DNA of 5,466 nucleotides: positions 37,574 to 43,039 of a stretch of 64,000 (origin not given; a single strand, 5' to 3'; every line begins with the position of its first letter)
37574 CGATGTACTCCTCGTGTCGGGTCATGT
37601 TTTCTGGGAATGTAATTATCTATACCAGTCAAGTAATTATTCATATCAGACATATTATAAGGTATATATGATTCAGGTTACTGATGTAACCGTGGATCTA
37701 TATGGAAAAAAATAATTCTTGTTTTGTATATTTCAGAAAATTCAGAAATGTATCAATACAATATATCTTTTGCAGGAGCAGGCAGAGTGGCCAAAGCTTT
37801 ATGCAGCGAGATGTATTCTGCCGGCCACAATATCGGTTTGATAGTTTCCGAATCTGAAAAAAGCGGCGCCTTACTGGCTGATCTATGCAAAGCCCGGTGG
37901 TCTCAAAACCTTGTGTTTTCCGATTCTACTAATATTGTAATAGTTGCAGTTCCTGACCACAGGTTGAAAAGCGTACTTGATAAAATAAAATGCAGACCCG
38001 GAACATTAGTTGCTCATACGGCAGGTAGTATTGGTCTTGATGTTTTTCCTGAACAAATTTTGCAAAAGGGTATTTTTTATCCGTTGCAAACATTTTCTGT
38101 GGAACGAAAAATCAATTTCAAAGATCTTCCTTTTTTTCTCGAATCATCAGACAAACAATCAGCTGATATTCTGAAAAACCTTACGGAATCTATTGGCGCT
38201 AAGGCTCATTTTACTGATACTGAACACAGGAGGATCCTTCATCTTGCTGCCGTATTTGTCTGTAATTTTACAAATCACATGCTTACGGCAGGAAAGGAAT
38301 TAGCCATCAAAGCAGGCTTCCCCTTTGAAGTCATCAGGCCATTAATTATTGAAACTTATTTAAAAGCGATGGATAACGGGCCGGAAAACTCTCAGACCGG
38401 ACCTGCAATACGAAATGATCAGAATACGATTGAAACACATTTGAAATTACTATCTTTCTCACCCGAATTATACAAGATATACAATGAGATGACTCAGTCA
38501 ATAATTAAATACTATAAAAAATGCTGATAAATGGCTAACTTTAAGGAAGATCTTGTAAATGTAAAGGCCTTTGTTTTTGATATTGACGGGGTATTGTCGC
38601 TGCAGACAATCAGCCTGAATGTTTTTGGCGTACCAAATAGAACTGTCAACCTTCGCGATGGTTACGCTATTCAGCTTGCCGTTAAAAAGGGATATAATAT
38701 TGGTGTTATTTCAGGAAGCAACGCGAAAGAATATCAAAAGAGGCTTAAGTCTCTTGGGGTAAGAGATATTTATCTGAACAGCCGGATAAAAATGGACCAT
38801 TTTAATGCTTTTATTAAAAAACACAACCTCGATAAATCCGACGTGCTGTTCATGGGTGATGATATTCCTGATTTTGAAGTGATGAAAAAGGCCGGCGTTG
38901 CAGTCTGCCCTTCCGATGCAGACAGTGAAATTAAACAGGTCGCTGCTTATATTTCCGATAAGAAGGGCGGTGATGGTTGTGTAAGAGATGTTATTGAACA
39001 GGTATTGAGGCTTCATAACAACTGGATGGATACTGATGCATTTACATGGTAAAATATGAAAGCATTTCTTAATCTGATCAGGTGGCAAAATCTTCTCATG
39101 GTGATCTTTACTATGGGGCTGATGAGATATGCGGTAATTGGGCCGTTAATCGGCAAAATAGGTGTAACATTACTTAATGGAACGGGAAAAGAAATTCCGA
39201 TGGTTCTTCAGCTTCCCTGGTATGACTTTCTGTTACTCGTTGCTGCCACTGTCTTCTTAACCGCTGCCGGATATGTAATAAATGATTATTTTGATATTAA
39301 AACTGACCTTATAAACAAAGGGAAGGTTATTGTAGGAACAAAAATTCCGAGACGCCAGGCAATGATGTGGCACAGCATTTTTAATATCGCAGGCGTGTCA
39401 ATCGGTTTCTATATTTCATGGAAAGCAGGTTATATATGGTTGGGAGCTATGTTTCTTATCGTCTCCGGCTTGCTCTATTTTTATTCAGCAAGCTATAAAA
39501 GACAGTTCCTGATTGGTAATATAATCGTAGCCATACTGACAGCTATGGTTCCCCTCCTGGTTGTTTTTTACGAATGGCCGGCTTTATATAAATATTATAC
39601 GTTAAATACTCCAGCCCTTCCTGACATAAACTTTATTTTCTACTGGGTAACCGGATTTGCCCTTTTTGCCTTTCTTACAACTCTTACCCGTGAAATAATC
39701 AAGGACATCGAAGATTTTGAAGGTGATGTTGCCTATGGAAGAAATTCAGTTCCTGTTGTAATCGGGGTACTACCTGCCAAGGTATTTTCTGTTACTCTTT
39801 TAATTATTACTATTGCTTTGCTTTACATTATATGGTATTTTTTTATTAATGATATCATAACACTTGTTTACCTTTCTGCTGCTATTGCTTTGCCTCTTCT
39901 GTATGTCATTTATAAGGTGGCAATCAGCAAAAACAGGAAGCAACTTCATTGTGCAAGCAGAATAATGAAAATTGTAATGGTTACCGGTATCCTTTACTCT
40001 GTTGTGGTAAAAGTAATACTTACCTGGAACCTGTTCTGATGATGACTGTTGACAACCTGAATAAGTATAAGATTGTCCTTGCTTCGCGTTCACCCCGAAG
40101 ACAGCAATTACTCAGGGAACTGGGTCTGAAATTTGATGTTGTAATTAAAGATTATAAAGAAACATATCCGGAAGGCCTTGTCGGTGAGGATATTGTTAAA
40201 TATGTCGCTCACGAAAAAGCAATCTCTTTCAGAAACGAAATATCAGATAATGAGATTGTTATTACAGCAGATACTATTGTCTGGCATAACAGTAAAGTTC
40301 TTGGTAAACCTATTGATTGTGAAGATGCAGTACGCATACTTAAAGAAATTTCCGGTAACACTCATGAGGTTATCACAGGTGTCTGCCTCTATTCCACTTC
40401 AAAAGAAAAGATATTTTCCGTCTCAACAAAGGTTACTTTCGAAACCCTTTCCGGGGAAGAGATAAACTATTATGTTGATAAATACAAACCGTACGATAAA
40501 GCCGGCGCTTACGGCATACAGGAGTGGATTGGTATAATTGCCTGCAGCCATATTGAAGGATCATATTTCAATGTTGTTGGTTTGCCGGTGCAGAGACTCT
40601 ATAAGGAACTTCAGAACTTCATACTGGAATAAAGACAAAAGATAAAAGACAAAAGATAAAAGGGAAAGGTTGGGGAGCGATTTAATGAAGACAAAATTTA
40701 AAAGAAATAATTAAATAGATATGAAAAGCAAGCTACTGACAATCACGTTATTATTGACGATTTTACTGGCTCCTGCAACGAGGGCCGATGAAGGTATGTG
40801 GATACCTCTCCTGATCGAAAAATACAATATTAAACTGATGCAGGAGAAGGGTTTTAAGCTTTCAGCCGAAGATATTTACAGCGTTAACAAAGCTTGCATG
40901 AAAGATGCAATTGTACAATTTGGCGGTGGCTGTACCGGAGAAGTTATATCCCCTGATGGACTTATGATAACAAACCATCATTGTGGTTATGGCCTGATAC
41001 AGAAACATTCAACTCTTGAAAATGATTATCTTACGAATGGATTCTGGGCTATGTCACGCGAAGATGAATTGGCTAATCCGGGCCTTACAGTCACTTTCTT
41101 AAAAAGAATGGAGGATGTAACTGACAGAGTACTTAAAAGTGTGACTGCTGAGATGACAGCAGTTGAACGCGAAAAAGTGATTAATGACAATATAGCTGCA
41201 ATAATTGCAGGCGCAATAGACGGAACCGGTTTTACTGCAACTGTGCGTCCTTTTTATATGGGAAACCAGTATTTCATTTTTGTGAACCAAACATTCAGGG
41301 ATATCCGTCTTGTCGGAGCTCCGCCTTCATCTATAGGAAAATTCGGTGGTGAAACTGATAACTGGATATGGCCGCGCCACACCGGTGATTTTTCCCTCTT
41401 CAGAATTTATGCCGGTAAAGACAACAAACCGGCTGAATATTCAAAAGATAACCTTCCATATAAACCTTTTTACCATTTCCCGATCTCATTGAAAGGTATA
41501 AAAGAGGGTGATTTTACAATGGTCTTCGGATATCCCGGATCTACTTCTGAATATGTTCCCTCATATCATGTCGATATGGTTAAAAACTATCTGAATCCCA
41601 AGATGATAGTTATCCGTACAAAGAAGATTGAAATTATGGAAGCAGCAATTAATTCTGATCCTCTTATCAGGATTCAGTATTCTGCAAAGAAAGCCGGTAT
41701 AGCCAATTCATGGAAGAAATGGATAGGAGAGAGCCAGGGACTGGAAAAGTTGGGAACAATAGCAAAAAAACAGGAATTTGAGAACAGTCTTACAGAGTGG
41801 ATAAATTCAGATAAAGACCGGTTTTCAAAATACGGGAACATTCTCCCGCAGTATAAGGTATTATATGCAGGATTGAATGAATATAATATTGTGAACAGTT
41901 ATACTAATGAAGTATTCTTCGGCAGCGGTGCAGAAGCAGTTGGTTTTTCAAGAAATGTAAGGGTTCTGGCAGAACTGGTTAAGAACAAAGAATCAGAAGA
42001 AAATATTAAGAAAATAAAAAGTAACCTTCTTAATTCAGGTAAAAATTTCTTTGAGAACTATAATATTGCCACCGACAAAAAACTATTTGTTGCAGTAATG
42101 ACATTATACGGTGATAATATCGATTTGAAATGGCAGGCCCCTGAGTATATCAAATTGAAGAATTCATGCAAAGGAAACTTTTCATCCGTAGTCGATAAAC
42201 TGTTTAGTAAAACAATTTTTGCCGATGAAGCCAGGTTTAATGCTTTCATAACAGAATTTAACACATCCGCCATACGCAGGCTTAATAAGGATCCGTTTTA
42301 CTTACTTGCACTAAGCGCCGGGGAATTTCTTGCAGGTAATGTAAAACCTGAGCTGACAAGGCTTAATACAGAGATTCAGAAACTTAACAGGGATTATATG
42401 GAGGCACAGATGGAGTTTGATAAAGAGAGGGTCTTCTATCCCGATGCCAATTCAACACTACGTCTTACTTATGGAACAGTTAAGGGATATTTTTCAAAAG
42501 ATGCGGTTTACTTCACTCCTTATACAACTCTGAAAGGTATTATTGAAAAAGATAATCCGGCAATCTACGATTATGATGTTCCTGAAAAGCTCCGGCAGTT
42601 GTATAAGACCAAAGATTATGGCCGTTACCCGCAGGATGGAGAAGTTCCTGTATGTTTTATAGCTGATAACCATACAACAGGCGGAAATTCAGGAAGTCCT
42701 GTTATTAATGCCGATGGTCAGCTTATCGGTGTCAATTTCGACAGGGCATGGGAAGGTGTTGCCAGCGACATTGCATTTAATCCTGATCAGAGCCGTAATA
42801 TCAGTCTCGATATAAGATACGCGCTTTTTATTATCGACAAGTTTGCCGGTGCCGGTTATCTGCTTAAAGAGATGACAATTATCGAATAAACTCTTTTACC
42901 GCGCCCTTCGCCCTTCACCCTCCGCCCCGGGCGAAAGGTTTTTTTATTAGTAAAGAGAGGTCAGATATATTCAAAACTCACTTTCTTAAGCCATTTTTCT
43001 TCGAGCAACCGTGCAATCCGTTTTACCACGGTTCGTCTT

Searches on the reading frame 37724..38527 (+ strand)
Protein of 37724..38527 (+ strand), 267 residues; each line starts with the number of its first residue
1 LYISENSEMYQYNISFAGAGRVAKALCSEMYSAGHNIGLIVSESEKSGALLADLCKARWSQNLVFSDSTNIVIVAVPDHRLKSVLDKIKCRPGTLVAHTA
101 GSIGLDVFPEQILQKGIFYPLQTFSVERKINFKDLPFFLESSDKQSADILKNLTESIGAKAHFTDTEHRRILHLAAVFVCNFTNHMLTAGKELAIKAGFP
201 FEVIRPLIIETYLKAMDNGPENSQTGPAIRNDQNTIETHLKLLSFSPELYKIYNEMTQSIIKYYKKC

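Call 64: search_protein_families(library=pfam, proteins=[window:37724-38527:+], max_evalue=0.1)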
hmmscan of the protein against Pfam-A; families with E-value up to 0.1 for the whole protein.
window:37724-38527:+ (267 aa): 3 families
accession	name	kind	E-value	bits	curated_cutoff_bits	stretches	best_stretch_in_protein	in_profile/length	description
PF10728.14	DUF2520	-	1.1e-35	122.5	25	1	136-260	2-125/125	Domain of unknown function (DUF2520)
PF03807.23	F420_oxidored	-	3.2e-08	34.5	21.6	1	14-93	2-85/94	NADP oxidoreductase coenzyme F420-dependent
PF10727.15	Rossmann-like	-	3.2e-08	33.8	23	1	14-108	17-116/131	Rossmann-like domain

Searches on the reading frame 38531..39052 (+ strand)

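Call 64: search_protein_families(library=pfam, proteins=[window:38531-39052:+], max_evalue=0.1)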
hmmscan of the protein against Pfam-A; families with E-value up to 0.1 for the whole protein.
window:38531-39052:+ (173 aa): 4 families
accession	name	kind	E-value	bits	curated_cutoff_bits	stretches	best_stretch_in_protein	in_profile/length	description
PF08282.18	Hydrolase_3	-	5.4e-09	36.6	20.9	1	87-149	188-250/255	haloacid dehalogenase-like hydrolase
PF00702.32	Hydrolase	-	1.5e-08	35.8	26.4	1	47-122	107-191/191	haloacid dehalogenase-like hydrolase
PF13419.12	HAD_2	-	5.1e-06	27.1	23.8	1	52-125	93-175/178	Haloacid dehalogenase-like hydrolase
PF12689.13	Acid_PPase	-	0.015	15.6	27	1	79-126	101-148/169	Acid Phosphatase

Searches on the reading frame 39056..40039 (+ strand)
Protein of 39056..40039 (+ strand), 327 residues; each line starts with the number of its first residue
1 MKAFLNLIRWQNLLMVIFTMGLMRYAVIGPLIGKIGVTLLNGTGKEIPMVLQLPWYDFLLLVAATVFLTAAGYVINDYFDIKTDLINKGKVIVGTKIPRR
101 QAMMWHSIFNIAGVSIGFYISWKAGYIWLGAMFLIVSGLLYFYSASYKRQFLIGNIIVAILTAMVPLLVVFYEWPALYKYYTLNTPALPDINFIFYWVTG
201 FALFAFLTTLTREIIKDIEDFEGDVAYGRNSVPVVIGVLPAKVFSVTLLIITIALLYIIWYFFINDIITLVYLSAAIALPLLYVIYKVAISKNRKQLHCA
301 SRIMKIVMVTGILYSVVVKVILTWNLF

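Call 13: search_protein_families(library=pfam, proteins=[window:39056-40039:+], max_evalue=0.00001)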
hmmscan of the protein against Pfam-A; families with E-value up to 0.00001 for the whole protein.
window:39056-40039:+ (327 aa): 1 family
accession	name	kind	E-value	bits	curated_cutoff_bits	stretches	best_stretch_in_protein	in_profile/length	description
PF01040.23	UbiA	-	5.4e-26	91.8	34.2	1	53-296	17-240/250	UbiA prenyltransferase family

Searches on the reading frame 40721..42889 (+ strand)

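Call 4: search_protein_families(library=pfam, proteins=[window:40721-42889:+])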
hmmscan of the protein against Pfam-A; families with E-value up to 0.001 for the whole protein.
window:40721-42889:+ (722 aa): 3 families
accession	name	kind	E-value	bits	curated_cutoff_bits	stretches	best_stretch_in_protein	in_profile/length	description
PF10459.15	Peptidase_S46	-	2.1e-232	774.1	22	1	22-720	1-698/698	Peptidase S46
PF13365.12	Trypsin_2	-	8.6e-08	33.5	27.6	1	647-671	120-144/144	Trypsin-like peptidase domain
PF00089.32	Trypsin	-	2.2e-05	24.8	20.6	0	644-673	165-196/220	Trypsin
